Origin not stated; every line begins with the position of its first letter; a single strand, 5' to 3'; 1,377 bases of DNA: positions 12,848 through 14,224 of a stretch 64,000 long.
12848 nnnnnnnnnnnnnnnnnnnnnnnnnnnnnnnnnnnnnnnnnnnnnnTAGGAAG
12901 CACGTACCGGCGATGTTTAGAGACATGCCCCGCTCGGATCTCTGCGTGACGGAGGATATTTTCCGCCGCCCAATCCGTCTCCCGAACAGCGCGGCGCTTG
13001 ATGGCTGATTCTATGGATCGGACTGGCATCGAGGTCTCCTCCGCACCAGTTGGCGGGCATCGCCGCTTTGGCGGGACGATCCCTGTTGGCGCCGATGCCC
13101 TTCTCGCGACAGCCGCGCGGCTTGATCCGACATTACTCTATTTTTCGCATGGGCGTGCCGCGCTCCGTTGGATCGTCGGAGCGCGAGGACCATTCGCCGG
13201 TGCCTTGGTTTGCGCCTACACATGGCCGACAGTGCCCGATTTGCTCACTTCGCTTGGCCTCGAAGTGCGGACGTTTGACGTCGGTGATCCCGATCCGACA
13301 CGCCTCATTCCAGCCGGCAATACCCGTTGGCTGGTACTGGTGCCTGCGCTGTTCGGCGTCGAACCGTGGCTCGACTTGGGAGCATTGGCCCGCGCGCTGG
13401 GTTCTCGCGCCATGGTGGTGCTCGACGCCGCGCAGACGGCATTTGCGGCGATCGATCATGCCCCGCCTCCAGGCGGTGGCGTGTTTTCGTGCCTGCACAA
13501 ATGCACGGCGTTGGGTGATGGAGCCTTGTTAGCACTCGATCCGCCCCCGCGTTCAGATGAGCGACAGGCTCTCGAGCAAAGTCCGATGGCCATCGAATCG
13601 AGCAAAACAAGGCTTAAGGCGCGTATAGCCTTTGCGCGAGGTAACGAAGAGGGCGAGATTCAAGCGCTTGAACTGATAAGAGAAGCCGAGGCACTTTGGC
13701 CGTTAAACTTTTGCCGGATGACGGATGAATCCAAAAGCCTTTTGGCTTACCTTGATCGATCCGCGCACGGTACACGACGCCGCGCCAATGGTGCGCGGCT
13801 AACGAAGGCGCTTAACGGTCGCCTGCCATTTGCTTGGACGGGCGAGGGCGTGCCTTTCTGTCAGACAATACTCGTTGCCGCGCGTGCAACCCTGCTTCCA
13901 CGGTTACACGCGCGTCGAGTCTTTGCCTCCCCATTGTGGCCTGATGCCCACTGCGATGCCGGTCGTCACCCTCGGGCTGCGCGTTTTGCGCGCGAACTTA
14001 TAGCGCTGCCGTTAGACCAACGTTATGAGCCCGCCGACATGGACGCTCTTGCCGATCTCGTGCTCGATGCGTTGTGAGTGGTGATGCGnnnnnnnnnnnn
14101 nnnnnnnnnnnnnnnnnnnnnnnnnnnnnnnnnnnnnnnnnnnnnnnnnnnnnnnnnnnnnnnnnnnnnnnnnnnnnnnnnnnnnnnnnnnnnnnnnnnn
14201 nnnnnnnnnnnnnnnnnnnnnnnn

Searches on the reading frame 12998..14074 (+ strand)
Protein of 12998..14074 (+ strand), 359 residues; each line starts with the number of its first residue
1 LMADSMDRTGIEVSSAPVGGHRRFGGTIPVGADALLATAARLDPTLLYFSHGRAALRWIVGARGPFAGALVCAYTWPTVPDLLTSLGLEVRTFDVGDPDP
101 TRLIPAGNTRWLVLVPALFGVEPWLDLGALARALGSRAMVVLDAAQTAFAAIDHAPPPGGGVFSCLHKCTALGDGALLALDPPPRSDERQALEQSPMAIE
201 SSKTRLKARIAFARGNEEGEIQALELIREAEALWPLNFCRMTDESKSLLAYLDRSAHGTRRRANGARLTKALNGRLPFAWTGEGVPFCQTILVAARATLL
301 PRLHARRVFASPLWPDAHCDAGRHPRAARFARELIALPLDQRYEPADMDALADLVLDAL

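Call 6: search_protein_families(library=pfam, proteins=[window:12998-14074:+], max_evalue=0.001)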
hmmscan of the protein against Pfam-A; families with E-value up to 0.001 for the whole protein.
window:12998-14074:+ (359 aa): 0 families

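Call 7: search_protein_families(library=ncbifam, proteins=[window:12998-14074:+], max_evalue=0.01)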
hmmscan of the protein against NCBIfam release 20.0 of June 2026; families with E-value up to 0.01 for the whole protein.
window:12998-14074:+ (359 aa): 0 families

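Call 30: search_solved_structures(query=window:12998-14074:+, max_evalue=10)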
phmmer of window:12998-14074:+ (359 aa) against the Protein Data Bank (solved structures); distinct sequences matched with E-value up to 10: 3.
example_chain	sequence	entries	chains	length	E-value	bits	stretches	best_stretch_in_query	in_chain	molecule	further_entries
8bms_B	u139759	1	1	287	1.3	11.4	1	287-357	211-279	Energy-coupling factor transporter ATP-binding protein EcfA2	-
5d3m_B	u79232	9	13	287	1.3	11.4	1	287-357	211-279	Energy-coupling factor transporter ATP-binding protein EcfA2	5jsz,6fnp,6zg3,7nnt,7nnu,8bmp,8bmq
8e0o_A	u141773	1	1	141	5.6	9.3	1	181-231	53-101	hetBGL03-15-18a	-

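Call 31: search_solved_structures(query=A1, max_evalue=10, show_alignments=2)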
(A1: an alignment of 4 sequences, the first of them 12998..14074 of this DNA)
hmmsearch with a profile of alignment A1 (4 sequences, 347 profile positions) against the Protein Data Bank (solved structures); distinct sequences matched with E-value up to 10: 6.
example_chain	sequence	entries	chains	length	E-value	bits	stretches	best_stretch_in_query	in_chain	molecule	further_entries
5cwl_A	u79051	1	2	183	0.08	15.1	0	230-271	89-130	Designed helical repeat protein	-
6e9r_B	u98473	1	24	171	0.12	14.5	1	209-273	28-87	DHF46 filament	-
4uhh_A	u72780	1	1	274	0.47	12.6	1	85-133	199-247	ESTERASE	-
4uhc_A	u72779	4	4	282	0.49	12.5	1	85-133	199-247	ESTERASE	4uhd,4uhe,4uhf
5zgb_K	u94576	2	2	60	1.7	10.7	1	62-110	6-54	PsaK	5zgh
9jkr_C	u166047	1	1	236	1.8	10.6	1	111-163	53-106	Fab region of C antibody heavy chain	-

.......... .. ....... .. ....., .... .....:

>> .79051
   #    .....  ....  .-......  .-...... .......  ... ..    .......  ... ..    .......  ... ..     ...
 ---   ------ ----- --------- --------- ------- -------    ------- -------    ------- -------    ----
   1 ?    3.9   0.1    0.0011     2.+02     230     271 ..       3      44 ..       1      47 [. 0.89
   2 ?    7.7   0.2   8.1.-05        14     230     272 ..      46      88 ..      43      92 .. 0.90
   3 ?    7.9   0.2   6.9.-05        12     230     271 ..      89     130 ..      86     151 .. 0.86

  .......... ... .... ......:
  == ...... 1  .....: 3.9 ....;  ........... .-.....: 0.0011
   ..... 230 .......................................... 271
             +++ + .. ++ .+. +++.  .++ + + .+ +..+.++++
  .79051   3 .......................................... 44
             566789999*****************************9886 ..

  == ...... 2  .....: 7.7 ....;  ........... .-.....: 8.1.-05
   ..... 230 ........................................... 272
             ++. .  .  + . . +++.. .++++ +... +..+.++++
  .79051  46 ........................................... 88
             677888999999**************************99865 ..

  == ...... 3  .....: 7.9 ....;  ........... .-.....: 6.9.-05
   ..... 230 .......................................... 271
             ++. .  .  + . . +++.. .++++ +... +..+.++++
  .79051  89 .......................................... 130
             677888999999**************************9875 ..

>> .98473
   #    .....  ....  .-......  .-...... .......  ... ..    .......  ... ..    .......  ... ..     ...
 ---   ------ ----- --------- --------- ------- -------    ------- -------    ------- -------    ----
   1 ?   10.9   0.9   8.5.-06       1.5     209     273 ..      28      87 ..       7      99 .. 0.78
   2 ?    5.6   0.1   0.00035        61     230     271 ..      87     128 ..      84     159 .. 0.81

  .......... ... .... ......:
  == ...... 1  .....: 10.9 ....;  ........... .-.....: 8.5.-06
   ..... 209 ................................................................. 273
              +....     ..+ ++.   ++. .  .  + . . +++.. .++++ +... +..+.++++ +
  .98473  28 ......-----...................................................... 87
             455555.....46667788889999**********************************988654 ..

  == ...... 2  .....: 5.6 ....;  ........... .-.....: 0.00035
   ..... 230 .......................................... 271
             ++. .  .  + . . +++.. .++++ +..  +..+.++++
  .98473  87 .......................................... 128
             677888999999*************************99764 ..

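Call 34: find_homologous_proteins(query=window:12998-14074:+, max_evalue=0.001)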
Query window:12998-14074:+ (359 aa): 30 proteins with E <= 0.001 among 8000 candidates.
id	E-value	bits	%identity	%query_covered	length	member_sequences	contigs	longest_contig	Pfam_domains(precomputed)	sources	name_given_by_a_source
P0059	5.8e-236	801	100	100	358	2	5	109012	-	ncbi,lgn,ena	-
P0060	1.5e-194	664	84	99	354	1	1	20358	-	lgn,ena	-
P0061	9.3e-135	468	64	94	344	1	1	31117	-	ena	-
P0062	2.1e-91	325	50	96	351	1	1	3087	-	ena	-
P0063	6.7e-91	323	52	94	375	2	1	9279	-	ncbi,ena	-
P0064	1.4e-88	316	51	93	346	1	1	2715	-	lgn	-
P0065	2.4e-85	305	52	94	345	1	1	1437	-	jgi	jgi:hypothetical protein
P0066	4.6e-85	304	51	94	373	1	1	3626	-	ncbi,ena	-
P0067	2.0e-84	302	51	94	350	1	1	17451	-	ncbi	-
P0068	1.8e-82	296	50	93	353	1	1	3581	-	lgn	-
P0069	1.2e-81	293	51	94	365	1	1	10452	-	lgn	-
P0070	2.3e-80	289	51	93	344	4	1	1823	-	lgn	-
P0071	2.6e-80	288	45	94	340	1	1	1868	-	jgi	jgi:hypothetical protein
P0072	3.9e-80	288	50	93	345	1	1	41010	-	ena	-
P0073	1.5e-79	286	50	95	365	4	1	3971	-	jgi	-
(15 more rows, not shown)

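Call 41: find_encoding_contigs(protein=P0059, flank=1000, max_places=5)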
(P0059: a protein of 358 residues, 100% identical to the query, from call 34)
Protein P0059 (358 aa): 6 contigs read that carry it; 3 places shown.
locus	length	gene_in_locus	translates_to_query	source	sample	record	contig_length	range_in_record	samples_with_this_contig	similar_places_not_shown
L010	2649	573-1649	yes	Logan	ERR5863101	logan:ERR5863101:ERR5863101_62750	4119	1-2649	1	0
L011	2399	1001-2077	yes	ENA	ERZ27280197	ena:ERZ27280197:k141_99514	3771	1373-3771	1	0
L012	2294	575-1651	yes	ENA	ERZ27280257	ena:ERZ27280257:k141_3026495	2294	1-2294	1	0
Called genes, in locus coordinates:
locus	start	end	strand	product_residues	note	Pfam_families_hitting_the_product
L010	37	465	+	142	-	PF00132:Hexapep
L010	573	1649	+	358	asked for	-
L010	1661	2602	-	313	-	PF04321:RmlD_sub_bind, PF01073:3Beta_HSD (weak), PF01370:Epimerase, PF07993:NAD_binding_4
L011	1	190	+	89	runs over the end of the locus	-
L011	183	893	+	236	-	PF25087:GMPPB_C (faint), PF25084:LbH_EIF2B (faint), PF14602:Hexapep_2 (faint), PF00132:Hexapep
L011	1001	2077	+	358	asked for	-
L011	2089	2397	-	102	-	?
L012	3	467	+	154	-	?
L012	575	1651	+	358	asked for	-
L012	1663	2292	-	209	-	?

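Call 45: predict_structure(alignment_id=A3)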
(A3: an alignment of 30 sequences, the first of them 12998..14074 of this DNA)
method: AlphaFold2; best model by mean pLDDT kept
length: 359 residues; sequences in the alignment: 30
mean_pLDDT: 93.1   pTM: 0.90
mean pLDDT of the five models: 93.1, 93.0, 92.9, 92.8, 92.7
residues with pLDDT >= 90: 330; 70-90: 8; 50-70: 3; < 50: 18
segments of 3 or more residues with pLDDT < 50: 1-14, 16-19
pLDDT, mean of each block of 10 residues (from residue 1): 33 46 87 96 96 97 98 97 98 98 96 98 97 98 96 97 96 98 97 97 97 91 96 93 98 97 97 96 96 97 95 96 98 97 95 97
secondary structure, 60 per line:
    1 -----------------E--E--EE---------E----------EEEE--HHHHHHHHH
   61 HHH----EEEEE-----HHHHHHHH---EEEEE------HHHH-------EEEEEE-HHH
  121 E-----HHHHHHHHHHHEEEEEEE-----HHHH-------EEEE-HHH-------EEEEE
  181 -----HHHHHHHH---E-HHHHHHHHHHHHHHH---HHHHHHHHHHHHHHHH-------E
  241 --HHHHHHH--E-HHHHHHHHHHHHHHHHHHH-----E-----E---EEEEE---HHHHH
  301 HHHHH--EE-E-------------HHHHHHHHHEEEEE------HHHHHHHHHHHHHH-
elements in order: E46-49 H52-63 E68-72 H78-85 E89-93 H100-103 E111-116 H127-137 E138-144 H150-153 E161-164 E176-180 H186-193 H199-213 H217-232 H243-249 H254-272 E288-292 H296-305 H325-333 E334-338 H345-358

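Call 48: fold_search(model_id=the predicted structure, library=pdb)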
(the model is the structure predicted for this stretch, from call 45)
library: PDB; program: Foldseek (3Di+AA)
matches with E <= 10: 1601; with E <= 0.001: 1247
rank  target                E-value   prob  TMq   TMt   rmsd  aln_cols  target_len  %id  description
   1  4qgr_B                1.2e-13  1.00  0.56  0.54   9.3       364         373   15  Crystal structure of a DegT DnrJ EryC1 StrS aminotransferase from Brucella abortus (released 2014-06-18)
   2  4lc3_A                7.6e-13  1.00  0.57  0.54   7.7       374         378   17  X-ray crystal structure of a putative UDP-4-amino-4-deoxy-l-arabinose--oxoglutarate aminotransferase from Burkholderia (released 2013-08-21)
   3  2oge_A                9.2e-13  1.00  0.55  0.54   9.8       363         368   17  x-ray structure of S. venezuelae DesV in its internal aldimine form (released 2007-05-15)
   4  1mdz                  1.0e-12  1.00  0.59  0.58   8.5       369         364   16  Crystal structure of ArnB aminotransferase with cycloserine and pyridoxal 5' phosphate (released 2002-12-11)
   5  3bn1_C                1.3e-12  1.00  0.61  0.60   8.4       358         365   17  Crystal structure of GDP-perosamine synthase (released 2008-03-18)
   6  1mdo                  1.7e-12  1.00  0.63  0.62   6.7       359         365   17  Crystal structure of ArnB aminotransferase with pyridomine 5' phosphate (released 2002-12-11)
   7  8snj_C                2.1e-12  1.00  0.60  0.59   9.6       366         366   15  Crystal Structure of ArnB Transferase from Klebsiella aerogenes (Lattice Translocation Disorder, P1 form) (released 2023-05-10)
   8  1mdx                  2.6e-12  1.00  0.62  0.61   7.1       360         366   18  Crystal structure of ArnB transferase with pyridoxal 5' phosphate (released 2002-12-11)
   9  8snj_F                2.6e-12  1.00  0.59  0.58   8.2       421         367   14  Crystal Structure of ArnB Transferase from Klebsiella aerogenes (Lattice Translocation Disorder, P1 form) (released 2023-05-10)
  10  4qgr_A                3.4e-12  1.00  0.56  0.53  10.1       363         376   15  Crystal structure of a DegT DnrJ EryC1 StrS aminotransferase from Brucella abortus (released 2014-06-18)
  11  4oca                  3.6e-12  1.00  0.62  0.61   6.8       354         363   18  Cryatal structure of ArnB K188A complexted with PLP and UDP-Ara4N (released 2014-03-12)
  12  6ewr_A                3.8e-12  1.00  0.60  0.55  10.3       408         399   16  Putative sugar aminotransferase Spr1654 from Streptococcus pneumoniae, PMP-form (released 2018-05-02)
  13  2oga_B                4.6e-12  1.00  0.54  0.53   9.5       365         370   19  X-ray crystal structure of S. venezuelae DesV in complex with ketimine intermediate (released 2007-05-15)
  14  8snj_A                5.9e-12  1.00  0.63  0.61   8.8       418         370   15  Crystal Structure of ArnB Transferase from Klebsiella aerogenes (Lattice Translocation Disorder, P1 form) (released 2023-05-10)
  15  8snj_B                6.3e-12  1.00  0.59  0.58   9.6       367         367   16  Crystal Structure of ArnB Transferase from Klebsiella aerogenes (Lattice Translocation Disorder, P1 form) (released 2023-05-10)
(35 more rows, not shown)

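Call 73: list_cluster_members(proteins=[P0059, P0001, P0004, P0050, P0132])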
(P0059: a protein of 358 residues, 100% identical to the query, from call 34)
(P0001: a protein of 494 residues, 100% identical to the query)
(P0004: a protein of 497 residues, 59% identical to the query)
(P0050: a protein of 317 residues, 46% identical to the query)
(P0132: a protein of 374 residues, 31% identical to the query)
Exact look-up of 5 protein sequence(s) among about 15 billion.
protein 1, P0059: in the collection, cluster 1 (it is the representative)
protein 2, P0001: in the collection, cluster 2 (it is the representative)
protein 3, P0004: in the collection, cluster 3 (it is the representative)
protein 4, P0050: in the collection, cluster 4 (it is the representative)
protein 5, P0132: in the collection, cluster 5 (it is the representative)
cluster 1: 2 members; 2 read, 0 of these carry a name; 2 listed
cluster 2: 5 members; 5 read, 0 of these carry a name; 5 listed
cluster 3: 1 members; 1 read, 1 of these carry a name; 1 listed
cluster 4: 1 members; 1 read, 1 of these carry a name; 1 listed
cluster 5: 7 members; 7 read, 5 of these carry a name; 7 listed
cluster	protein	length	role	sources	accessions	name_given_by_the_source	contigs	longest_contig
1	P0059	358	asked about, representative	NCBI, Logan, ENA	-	-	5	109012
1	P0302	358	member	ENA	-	-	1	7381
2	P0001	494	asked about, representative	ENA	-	-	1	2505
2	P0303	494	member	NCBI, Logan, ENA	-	-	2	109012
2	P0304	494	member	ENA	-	-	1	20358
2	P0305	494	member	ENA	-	-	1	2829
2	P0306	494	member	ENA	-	-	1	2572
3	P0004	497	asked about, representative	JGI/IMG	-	UDP-N-acetylbacillosamine alanyltransferase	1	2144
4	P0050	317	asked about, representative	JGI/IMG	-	UDP-N-acetylbacillosamine alanyltransferase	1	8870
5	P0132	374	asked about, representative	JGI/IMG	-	UDP-N-acetylbacillosamine alanyltransferase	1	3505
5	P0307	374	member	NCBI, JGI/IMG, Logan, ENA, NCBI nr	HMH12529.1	MAG TPA: GNAT family N-acetyltransferase [Edaphobacter sp.] | hypothetical protein | GNAT family N-acetyltransferase [Edaphobacter sp.]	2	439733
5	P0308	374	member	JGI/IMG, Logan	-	hypothetical protein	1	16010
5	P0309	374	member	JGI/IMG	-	UDP-N-acetylbacillosamine alanyltransferase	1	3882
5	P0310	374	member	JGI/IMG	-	UDP-N-acetylbacillosamine alanyltransferase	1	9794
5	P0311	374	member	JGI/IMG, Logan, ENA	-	-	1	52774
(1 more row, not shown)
